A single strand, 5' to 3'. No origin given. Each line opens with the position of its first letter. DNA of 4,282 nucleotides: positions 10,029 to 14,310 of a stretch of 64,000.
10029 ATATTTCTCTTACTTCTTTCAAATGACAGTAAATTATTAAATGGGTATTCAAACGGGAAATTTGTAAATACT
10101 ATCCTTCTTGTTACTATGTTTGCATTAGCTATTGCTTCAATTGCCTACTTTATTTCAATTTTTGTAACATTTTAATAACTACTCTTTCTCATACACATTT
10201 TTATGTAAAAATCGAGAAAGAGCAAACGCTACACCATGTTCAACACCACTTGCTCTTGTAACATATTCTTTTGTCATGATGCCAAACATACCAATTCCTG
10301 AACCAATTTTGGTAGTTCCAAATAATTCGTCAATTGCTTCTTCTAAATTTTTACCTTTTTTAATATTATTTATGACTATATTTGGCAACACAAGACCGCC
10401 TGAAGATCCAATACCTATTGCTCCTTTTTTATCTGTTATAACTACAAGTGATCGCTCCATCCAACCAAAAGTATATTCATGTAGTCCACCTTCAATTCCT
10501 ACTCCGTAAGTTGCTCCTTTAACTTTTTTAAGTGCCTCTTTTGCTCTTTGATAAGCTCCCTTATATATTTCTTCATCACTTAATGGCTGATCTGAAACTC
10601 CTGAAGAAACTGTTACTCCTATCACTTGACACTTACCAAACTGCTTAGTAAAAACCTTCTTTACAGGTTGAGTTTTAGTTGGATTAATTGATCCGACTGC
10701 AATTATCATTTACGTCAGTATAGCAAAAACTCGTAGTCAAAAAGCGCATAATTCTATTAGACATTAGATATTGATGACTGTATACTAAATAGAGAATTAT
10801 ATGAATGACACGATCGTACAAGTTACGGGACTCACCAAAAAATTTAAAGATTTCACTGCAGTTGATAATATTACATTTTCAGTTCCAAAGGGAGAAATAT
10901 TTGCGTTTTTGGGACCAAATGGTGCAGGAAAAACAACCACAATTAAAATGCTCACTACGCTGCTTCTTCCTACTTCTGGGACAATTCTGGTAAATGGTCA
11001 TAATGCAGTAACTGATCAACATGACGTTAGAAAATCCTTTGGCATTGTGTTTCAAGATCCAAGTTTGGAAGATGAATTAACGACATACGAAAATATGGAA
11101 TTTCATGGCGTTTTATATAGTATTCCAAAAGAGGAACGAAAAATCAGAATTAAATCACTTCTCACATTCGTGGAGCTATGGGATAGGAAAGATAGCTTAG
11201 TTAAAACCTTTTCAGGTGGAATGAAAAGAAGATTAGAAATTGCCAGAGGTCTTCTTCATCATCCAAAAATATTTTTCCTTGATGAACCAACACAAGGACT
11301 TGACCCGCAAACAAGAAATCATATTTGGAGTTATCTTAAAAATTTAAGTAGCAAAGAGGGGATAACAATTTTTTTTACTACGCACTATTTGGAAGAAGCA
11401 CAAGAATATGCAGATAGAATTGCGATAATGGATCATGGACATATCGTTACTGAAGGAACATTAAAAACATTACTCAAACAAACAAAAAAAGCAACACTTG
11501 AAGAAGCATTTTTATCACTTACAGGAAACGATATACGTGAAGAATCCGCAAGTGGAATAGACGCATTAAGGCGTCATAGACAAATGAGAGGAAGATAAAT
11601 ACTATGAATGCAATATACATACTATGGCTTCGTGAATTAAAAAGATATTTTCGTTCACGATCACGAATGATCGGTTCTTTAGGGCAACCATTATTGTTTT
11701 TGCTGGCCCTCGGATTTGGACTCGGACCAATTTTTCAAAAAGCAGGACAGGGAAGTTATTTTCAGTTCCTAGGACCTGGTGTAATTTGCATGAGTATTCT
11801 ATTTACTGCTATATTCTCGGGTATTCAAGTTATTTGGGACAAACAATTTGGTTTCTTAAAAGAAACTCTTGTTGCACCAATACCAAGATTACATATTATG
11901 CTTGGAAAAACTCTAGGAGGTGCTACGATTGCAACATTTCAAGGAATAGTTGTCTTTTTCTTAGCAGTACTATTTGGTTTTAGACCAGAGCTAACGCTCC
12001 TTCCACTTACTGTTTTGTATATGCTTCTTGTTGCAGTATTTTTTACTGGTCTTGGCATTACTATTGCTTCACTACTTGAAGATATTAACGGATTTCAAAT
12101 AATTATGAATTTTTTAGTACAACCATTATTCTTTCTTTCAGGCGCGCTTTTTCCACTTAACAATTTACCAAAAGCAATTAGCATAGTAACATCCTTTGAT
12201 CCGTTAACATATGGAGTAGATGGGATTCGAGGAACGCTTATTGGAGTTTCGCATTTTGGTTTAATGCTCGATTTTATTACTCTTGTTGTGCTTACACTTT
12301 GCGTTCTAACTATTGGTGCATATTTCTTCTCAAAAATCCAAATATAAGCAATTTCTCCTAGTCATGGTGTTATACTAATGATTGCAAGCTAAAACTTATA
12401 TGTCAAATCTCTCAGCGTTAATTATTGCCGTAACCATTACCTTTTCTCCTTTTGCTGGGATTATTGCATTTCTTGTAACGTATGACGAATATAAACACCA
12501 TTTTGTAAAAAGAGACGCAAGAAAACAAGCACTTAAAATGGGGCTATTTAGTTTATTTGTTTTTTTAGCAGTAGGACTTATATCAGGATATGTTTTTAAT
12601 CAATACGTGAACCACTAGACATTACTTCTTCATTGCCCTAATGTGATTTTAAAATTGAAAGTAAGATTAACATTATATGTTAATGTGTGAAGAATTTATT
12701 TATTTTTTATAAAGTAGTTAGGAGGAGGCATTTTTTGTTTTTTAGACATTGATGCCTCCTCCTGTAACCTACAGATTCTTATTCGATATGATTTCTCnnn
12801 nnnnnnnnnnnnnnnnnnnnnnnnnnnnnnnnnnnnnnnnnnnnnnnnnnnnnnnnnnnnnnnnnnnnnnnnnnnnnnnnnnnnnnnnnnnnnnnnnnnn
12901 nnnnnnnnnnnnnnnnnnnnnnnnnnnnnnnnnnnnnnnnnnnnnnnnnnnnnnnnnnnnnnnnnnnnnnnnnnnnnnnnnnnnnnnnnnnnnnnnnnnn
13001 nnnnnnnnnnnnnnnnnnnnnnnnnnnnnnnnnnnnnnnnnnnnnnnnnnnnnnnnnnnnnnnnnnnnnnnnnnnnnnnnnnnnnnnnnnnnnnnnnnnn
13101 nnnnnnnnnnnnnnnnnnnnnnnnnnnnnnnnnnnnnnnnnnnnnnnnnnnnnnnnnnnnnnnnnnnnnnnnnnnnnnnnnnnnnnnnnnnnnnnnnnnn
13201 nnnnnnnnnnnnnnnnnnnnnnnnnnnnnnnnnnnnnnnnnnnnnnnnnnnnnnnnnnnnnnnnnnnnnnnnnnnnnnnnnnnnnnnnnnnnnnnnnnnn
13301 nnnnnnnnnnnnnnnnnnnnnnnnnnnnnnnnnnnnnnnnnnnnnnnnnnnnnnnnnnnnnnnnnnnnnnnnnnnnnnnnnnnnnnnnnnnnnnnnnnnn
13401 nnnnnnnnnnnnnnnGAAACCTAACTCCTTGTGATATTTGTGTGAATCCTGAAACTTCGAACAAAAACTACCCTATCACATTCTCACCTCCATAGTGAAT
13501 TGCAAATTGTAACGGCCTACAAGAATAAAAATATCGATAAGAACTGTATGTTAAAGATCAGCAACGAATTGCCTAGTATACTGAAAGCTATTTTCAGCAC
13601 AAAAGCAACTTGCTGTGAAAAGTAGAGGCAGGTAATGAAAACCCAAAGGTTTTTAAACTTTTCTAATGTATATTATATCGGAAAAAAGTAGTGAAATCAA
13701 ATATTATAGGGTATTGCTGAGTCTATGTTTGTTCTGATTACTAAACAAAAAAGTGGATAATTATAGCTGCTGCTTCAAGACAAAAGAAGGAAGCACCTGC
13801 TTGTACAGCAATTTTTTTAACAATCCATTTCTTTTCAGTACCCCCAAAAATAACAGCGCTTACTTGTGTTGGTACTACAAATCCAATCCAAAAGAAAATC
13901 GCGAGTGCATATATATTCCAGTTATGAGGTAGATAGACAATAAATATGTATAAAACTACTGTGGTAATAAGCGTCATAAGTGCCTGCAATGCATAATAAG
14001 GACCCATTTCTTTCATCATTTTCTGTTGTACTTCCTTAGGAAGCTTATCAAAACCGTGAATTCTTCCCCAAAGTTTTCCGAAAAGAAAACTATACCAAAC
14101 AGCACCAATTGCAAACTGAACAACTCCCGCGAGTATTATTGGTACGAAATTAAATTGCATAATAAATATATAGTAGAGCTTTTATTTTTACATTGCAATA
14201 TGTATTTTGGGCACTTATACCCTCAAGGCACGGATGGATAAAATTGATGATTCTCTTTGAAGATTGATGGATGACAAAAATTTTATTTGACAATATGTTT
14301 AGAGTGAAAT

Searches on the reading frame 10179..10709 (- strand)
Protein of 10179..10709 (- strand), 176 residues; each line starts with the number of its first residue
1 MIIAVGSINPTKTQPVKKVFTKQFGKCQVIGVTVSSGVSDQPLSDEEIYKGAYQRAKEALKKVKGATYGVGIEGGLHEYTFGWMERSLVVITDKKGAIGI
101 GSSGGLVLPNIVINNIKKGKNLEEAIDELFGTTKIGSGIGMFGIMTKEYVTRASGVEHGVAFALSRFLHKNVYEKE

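Call 39: search_protein_families(library=pfam, proteins=[window:10179-10709:-], max_evalue=0.001)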
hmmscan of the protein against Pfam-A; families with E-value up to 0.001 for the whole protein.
window:10179-10709:- (176 aa): 1 family
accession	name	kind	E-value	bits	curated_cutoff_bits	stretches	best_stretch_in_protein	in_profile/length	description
PF01931.24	NTPase_I-T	-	1.5e-49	168.4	25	1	6-168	1-162/162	Protein of unknown function DUF84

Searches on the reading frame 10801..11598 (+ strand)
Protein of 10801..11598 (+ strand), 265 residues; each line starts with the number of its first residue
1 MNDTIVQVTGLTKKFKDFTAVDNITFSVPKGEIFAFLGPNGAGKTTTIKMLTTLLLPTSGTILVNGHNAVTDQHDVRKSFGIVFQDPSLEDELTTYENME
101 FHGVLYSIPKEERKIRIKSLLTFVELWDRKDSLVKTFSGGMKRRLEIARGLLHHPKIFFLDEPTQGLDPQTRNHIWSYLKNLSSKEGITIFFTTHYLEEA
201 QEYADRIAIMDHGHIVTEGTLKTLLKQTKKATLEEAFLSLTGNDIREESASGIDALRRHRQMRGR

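Call 39: search_protein_families(library=pfam, proteins=[window:10801-11598:+], max_evalue=0.001)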
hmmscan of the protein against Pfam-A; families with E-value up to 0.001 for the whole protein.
window:10801-11598:+ (265 aa): 6 families
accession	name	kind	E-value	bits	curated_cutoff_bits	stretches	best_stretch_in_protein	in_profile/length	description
PF00005.33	ABC_tran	-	4.2e-36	125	25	1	22-165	2-137/137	ABC transporter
PF13304.12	AAA_21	-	6.8e-10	39.9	27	1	138-195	239-298/304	AAA domain, putative AbiEii toxin, Type IV TA system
PF13476.12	AAA_23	-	3e-05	25.2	27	1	15-101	7-79/201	AAA domain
PF13175.12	AAA_15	-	9.3e-05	22.6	32.1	0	33-58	25-50/374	AAA ATPase domain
PF13555.12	AAA_29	-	0.00042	20.5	27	1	25-59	16-50/61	P-loop containing region of AAA domain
PF02463.25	SMC_N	-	0.00058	19.8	40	0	156-202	160-207/220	RecF/RecN/SMC N terminal domain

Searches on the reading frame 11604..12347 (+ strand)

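Call 39: search_protein_families(library=pfam, proteins=[window:11604-12347:+], max_evalue=0.001)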
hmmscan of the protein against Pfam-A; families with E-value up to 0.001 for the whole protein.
window:11604-12347:+ (247 aa): 2 families
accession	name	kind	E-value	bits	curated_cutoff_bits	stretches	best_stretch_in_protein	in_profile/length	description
PF01061.29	ABC2_membrane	-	5e-37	127.9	26.9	1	3-212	2-210/211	ABC-2 type transporter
PF12698.13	ABC2_membrane_3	-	7.3e-18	65.2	31.6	1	48-240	156-347/347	ABC-2 family transporter protein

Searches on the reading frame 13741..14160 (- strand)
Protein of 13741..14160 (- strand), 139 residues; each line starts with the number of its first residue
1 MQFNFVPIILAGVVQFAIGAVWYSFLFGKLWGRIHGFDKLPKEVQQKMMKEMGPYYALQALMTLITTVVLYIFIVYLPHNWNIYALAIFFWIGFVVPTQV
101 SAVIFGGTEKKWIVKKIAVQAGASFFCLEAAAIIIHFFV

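Call 39: search_protein_families(library=pfam, proteins=[window:13741-14160:-], max_evalue=0.001)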
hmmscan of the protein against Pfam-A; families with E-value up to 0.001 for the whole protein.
window:13741-14160:- (139 aa): 1 family
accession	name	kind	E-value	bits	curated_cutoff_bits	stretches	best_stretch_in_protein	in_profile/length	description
PF08570.15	DUF1761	-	6.4e-15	55.9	31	1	7-135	2-122/123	Protein of unknown function (DUF1761)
